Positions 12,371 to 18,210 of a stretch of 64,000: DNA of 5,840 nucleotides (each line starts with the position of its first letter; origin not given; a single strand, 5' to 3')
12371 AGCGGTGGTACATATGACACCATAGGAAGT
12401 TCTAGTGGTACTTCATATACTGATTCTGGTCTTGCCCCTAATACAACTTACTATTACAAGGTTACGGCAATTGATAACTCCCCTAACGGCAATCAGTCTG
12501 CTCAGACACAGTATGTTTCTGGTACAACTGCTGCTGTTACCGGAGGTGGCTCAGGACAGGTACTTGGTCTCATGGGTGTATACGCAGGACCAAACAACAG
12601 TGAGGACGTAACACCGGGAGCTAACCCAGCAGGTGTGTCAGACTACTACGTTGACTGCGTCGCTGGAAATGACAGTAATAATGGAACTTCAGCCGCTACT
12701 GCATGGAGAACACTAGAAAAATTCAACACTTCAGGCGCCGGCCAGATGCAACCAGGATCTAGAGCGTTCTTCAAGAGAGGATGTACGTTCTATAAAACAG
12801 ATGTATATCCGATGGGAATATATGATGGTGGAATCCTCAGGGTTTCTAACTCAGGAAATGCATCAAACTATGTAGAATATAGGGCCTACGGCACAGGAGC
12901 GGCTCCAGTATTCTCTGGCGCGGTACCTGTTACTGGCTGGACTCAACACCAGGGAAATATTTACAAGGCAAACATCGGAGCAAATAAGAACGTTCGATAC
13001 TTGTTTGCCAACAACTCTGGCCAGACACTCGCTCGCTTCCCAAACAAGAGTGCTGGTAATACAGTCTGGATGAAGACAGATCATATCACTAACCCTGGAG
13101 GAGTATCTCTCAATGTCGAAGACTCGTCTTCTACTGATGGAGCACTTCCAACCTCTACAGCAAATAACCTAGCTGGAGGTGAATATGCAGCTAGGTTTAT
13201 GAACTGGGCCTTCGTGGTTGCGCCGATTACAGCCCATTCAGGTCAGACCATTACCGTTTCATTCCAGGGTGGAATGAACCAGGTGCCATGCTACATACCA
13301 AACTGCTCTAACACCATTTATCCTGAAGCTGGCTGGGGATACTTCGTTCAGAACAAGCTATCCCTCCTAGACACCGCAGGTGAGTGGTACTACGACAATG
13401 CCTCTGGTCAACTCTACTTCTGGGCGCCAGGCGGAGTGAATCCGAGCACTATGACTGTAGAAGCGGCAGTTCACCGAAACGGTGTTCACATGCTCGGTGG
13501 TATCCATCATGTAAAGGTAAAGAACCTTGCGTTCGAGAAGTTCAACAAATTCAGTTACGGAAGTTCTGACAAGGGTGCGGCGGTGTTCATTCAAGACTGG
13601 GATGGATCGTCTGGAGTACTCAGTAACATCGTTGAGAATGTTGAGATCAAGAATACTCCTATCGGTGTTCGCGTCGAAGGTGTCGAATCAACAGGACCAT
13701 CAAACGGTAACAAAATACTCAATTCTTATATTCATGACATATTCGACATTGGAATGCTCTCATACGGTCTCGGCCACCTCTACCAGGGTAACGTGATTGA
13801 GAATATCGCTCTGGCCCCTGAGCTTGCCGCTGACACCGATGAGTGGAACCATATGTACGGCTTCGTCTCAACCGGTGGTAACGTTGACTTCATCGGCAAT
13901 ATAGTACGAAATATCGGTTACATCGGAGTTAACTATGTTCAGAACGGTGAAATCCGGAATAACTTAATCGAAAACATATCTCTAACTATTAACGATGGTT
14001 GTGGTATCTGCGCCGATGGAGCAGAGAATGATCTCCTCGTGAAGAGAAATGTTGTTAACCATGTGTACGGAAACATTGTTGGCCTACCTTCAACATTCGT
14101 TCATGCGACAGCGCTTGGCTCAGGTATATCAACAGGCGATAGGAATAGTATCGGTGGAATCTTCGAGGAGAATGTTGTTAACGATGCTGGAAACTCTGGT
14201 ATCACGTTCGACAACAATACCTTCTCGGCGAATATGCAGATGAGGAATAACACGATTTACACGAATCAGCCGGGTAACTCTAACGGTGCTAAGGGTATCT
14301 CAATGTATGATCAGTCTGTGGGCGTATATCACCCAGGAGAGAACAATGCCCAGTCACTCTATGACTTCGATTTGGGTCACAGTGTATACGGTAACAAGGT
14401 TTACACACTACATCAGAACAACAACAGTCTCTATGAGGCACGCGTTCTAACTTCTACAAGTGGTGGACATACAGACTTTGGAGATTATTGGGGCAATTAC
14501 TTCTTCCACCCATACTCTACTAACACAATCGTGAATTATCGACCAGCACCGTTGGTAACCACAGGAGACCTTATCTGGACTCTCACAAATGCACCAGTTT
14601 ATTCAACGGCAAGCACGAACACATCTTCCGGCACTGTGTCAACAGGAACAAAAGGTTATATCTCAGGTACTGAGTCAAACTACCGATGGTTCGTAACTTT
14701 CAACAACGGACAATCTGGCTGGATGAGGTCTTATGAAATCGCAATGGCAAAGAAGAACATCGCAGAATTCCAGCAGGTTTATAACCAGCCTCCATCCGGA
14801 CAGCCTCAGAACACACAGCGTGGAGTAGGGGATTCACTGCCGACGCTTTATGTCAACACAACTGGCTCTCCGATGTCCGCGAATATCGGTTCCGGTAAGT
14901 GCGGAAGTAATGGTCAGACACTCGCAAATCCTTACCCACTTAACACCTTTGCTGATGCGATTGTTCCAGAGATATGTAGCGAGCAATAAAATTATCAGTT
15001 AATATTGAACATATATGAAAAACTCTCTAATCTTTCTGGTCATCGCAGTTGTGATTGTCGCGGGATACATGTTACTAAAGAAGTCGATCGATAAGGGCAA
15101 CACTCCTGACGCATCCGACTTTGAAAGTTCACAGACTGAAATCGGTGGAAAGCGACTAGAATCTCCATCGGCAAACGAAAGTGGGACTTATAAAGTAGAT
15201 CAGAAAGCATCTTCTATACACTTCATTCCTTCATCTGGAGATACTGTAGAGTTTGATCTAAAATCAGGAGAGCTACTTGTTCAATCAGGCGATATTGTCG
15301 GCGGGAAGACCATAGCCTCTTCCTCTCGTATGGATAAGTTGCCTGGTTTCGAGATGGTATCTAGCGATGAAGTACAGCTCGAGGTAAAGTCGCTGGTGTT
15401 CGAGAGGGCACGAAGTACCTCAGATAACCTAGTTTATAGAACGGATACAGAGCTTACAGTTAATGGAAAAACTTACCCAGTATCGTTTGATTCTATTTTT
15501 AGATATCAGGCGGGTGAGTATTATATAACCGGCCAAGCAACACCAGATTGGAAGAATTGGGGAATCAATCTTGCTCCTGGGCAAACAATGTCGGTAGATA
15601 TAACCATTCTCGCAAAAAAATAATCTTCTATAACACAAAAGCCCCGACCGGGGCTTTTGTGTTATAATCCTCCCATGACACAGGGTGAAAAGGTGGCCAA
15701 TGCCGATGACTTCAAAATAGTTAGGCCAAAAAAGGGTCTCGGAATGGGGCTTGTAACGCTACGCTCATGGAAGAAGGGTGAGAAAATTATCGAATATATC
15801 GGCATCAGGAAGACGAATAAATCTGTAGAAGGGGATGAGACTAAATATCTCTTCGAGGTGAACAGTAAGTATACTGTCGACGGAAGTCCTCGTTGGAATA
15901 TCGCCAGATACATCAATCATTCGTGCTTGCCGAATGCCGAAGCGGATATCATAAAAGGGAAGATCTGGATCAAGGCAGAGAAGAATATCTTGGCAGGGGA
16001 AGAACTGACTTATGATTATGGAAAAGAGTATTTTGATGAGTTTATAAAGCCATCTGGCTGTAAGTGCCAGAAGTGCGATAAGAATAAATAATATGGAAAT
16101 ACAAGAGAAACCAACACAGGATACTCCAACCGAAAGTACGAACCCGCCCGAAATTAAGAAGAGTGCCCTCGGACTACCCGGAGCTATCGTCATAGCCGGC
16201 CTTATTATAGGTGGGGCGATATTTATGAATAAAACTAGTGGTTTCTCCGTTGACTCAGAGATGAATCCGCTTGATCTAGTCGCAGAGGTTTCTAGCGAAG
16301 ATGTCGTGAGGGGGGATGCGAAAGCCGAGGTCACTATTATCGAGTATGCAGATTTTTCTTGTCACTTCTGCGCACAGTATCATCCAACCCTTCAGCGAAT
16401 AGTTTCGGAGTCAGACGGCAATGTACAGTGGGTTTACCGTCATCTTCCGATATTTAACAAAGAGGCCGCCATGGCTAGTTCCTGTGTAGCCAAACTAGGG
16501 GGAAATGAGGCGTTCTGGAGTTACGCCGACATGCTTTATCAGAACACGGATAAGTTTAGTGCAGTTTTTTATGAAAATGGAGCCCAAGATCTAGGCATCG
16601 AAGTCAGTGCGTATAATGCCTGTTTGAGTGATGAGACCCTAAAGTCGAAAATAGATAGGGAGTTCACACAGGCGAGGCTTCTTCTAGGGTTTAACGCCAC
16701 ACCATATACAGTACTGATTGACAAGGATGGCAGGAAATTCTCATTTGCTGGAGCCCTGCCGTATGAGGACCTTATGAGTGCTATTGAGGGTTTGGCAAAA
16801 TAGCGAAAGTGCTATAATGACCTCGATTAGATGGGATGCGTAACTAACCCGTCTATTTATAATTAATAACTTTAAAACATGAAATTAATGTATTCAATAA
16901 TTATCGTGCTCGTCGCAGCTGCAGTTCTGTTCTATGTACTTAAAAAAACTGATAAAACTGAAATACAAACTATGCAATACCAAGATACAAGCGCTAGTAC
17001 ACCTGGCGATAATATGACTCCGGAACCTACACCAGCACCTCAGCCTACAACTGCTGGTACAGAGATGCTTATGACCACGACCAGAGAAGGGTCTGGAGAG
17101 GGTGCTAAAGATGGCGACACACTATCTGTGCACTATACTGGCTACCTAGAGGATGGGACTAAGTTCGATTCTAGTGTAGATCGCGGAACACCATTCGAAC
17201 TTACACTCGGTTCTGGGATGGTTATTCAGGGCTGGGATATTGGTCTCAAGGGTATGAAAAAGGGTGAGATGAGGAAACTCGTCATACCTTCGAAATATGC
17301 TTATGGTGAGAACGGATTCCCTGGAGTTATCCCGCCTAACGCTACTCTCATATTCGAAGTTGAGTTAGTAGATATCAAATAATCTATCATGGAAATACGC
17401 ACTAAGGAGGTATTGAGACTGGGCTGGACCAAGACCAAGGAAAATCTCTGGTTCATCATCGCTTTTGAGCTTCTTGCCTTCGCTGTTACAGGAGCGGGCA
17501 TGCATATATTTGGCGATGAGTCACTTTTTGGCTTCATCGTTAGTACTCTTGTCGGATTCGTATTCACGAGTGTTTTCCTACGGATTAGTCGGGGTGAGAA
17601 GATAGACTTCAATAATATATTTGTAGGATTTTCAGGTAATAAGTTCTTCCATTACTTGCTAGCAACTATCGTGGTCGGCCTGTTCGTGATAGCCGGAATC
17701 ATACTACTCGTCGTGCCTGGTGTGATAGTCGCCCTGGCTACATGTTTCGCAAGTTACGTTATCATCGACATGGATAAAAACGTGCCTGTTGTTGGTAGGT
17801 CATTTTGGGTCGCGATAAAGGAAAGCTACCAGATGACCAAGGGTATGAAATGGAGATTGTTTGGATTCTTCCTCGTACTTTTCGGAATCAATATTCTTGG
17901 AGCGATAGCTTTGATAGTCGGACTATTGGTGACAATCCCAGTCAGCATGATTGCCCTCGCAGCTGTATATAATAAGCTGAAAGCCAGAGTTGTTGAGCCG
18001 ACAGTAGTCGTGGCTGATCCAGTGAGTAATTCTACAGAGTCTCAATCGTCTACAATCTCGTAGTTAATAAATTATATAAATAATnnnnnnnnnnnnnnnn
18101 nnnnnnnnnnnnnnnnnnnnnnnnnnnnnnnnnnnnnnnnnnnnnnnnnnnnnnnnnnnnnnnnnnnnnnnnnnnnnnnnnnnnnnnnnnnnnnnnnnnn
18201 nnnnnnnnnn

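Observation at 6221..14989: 2922-aa giant secreted multi-domain surface protein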

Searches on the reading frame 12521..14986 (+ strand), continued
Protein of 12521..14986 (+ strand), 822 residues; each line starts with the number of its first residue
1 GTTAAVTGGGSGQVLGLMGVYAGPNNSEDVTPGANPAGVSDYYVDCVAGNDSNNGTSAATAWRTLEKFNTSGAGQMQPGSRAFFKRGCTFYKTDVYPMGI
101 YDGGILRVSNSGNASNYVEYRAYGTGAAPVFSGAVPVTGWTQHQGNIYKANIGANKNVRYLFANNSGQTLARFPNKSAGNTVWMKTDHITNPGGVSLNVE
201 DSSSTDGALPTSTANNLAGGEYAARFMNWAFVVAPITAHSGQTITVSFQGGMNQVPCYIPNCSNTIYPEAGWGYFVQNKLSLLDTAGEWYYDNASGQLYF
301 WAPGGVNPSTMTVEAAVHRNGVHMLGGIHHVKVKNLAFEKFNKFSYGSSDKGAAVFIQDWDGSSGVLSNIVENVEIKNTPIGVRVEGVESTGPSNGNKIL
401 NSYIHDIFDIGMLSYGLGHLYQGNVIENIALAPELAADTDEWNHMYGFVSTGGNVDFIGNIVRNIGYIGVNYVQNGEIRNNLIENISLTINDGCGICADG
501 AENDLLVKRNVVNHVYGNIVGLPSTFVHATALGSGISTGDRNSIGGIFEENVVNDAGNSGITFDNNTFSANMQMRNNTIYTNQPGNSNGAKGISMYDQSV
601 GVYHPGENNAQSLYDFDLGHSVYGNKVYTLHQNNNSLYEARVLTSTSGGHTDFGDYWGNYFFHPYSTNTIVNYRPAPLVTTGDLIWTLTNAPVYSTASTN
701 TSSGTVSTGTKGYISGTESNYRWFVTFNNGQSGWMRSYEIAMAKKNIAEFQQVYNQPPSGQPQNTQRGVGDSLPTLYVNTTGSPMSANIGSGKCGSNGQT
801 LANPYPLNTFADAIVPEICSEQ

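Call 58: fold_search(model_id=the predicted structure, library=pdb)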
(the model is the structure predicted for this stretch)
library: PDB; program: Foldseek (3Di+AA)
matches with E <= 10: 582; with E <= 0.001: 54
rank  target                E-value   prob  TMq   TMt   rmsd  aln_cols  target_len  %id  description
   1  5mqp_C                2.1e-19  1.00  0.43  0.57   8.2       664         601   13  Glycoside hydrolase BT_1002 (released 2017-04-05)
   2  5mqp_A                8.2e-19  1.00  0.44  0.58   7.8       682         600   14  Glycoside hydrolase BT_1002 (released 2017-04-05)
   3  5mqp_E                1.6e-18  1.00  0.45  0.59   9.0       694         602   13  Glycoside hydrolase BT_1002 (released 2017-04-05)
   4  5mqp_B                7.0e-18  1.00  0.44  0.59   8.0       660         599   13  Glycoside hydrolase BT_1002 (released 2017-04-05)
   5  3vst_A                2.5e-13  1.00  0.40  0.50  11.4       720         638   12  The complex structure of XylC with Tris (released 2013-02-27)
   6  7v6i_A                9.8e-09  1.00  0.28  0.36  14.7       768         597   11  Crystal structure of lacto-N-biosidase BsaX from Bifidobacterium saguini, lacto-N-biose complex (released 2022-02-09)
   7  5gqc_A                2.7e-08  1.00  0.35  0.47  11.4       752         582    9  Crystal structure of lacto-N-biosidase LnbX from Bifidobacterium longum subsp. longum, ligand-free form (released 2017-04-19)
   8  7w1c_D                2.9e-08  1.00  0.30  0.38  18.6       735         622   10  Crystal structure of Klebsiella pneumoniae K1 capsule-specific polysaccharide lyase in a P1 crystal form (released 2022-05-18)
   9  7w1c_A                3.6e-08  1.00  0.26  0.31  19.1       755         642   10  Crystal structure of Klebsiella pneumoniae K1 capsule-specific polysaccharide lyase in a P1 crystal form (released 2022-05-18)
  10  5gqc_D                6.6e-08  1.00  0.34  0.46  11.3       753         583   10  Crystal structure of lacto-N-biosidase LnbX from Bifidobacterium longum subsp. longum, ligand-free form (released 2017-04-19)
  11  7v6m_A                1.4e-07  1.00  0.23  0.30  15.0       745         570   12  Crystal structure of lacto-N-biosidase TnX from Tynzenella nexilis, lacto-N-biose complex (released 2022-02-09)
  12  6kqs_A                2.3e-07  1.00  0.26  0.33  12.1       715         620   11  Crystal Structure of GH136 lacto-N-biosidase from Eubacterium ramulus - selenomethionine derivative (released 2020-06-10)
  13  7w1d_D                2.9e-07  1.00  0.24  0.30  18.2       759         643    9  Crystal structure of Klebsiella pneumoniae K1 capsule-specific polysaccharide lyase in a C2 crystal form (released 2022-05-18)
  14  7w1d_H                3.2e-07  1.00  0.28  0.34  16.7       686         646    8  Crystal structure of Klebsiella pneumoniae K1 capsule-specific polysaccharide lyase in a C2 crystal form (released 2022-05-18)
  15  7w1c_E                3.3e-07  1.00  0.28  0.34  18.9       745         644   10  Crystal structure of Klebsiella pneumoniae K1 capsule-specific polysaccharide lyase in a P1 crystal form (released 2022-05-18)
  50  1ru4                  6.9e-04  1.00  0.24  0.43  10.5       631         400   11  Crystal structure of pectate lyase Pel9A (released 2004-04-13)
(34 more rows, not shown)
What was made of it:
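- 12554..14575 (+): GH141-like right-handed parallel beta-helix module (aa 2112-2785) with an inserted beta-sandwich (GH141_M-like, aa ~2230-2410). Conserved acidic residues: D2151, D2384, E2388, D2392, D2592. Foldseek: 5mqp E 2e-19, GH120 3vst E 2.5e-13 (call 58).
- On Glycoside hydrolase family 141: The top Foldseek hits are the BT_1002 chains, E 2e-19 to 7e-18 (call 58).
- The structural matches are catabolic glycosidases (call 58).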

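Call 72: search_protein_families(library=pfam, proteins=[P0004, P0005], max_evalue=0.01)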
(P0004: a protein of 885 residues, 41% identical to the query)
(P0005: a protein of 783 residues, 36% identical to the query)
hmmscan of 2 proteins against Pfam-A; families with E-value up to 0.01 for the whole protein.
P0004 (885 aa): 1 family
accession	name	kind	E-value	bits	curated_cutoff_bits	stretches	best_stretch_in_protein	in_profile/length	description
PF21231.2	GH141_M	-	0.0063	16.8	27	1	331-359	126-154/156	GH141 insertion domain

P0005 (783 aa): 3 families
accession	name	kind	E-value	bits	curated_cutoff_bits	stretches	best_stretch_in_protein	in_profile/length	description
PF13229.12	Beta_helix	-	2.2e-16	60.3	25.9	2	360-509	2-136/158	Right handed beta helix region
PF21231.2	GH141_M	-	0.00025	21.4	27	1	312-340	126-154/156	GH141 insertion domain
PF08239.17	SH3_3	-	0.0025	18.4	27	1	20-73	2-53/54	Bacterial SH3 domain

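Call 84: fold_search(model_id=the predicted structure, library=viral)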
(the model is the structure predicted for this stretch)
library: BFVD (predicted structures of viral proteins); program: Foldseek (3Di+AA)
matches with E <= 10: 566; with E <= 0.001: 89
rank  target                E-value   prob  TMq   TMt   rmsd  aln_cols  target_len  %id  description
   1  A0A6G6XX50            3.2e-12  1.00  0.32  0.43  11.1       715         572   12  (no name in the UniProt tables at hand)
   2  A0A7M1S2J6            1.3e-09  1.00  0.26  0.19  13.3       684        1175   10  Right handed beta helix domain-containing protein [uncultured phage cr126_1]
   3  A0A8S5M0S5            3.5e-09  1.00  0.27  0.36   9.9       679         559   10  Xylosidase [Caudovirales sp. cthNP28]
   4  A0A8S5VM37            4.0e-09  1.00  0.29  0.23  11.5       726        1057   10  (no name in the UniProt tables at hand)
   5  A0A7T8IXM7            1.1e-08  1.00  0.26  0.20  10.0       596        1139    9  (no name in the UniProt tables at hand)
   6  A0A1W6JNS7            1.3e-08  1.00  0.27  0.30   9.5       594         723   11  (no name in the UniProt tables at hand)
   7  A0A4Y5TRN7            1.8e-08  1.00  0.22  0.25  15.3       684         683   12  Tail fiber protein [Serratia phage Moabite]
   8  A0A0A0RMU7            1.8e-08  1.00  0.24  0.25  18.2       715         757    9  Tail spike protein [Bacillus phage Mater]
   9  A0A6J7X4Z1            4.8e-08  1.00  0.26  0.27  17.0       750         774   12  Pectate lyase superfamily protein [uncultured Caudovirales phage]
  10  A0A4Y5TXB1            8.9e-08  1.00  0.27  0.26  18.0       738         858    9  Uncharacterized protein [Aeromonas phage 2L372D]
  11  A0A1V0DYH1            1.1e-07  1.00  0.25  0.29  12.7       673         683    9  (no name in the UniProt tables at hand)
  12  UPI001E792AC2         1.3e-07  1.00  0.27  0.41  11.8       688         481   10  (no name look-up for this kind of identifier)
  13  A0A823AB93            1.3e-07  1.00  0.16  0.21  17.3       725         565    9  (no name in the UniProt tables at hand)
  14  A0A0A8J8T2            1.6e-07  1.00  0.27  0.25  18.0       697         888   10  Depolymerase, capsule K1-specific [Klebsiella phage K64-1]
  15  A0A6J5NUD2            1.8e-07  1.00  0.33  0.49  10.6       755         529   10  Right handed beta helix domain-containing protein [uncultured Caudovirales phage]
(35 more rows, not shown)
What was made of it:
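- Closest known: Phage tailspike / capsule depolymerases. Same: They appear as structural matches at E 1e-7 to 1e-12 (calls 58, 84).
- These are GH141 BT_1002 (E 2e-19), GH120 XylC, GH136 lacto-N-biosidases and capsule depolymerases (calls 58, 84).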

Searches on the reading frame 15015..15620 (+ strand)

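Call 10: search_protein_families(library=pfam, proteins=[window:15015-15620:+], max_evalue=0.001)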
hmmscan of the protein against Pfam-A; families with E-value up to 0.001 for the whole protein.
window:15015-15620:+ (202 aa): 1 family
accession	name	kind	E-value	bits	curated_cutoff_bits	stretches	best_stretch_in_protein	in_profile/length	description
PF04264.18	YceI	-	0.00021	22.1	23.7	1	59-198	1-144/150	YceI-like domain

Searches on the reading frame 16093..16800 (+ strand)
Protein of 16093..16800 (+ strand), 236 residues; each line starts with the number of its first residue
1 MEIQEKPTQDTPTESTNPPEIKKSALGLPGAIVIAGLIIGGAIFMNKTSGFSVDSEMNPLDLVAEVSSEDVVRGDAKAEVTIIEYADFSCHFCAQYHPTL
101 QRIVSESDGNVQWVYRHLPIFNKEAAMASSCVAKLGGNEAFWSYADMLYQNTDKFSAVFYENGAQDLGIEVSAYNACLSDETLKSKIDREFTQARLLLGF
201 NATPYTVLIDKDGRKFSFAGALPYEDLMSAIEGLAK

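Call 10: search_protein_families(library=pfam, proteins=[window:16093-16800:+], max_evalue=0.001)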
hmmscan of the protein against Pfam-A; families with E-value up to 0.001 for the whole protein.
window:16093-16800:+ (236 aa): 2 families
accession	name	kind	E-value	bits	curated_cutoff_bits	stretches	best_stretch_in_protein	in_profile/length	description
PF13462.12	Thioredoxin_4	-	1.7e-21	77.5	23.2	1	69-232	4-164/165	Thioredoxin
PF01323.26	DSBA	-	6.5e-10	39.5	25.6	1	81-123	1-42/191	DSBA-like thioredoxin domain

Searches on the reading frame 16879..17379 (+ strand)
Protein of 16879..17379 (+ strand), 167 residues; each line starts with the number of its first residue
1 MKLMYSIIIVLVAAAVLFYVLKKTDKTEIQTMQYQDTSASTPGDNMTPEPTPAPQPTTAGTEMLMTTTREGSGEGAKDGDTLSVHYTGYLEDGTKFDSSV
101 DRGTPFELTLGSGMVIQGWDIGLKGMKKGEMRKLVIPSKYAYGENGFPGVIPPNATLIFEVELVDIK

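Call 10: search_protein_families(library=pfam, proteins=[window:16879-17379:+], max_evalue=0.001)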
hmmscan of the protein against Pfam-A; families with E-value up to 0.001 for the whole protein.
window:16879-17379:+ (167 aa): 1 family
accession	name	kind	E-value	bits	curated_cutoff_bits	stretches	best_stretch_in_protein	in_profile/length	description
PF00254.34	FKBP_C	-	2e-38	131.1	21.1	1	75-164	4-94/94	FKBP-type peptidyl-prolyl cis-trans isomerase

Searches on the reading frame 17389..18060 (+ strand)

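Call 10: search_protein_families(library=pfam, proteins=[window:17389-18060:+], max_evalue=0.001)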
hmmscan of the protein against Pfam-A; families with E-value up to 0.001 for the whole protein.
window:17389-18060:+ (224 aa): 1 family
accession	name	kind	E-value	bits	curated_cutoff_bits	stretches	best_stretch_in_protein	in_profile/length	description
PF06161.16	DUF975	-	1.6e-13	51.6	34.8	2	99-200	147-242/243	Protein of unknown function (DUF975)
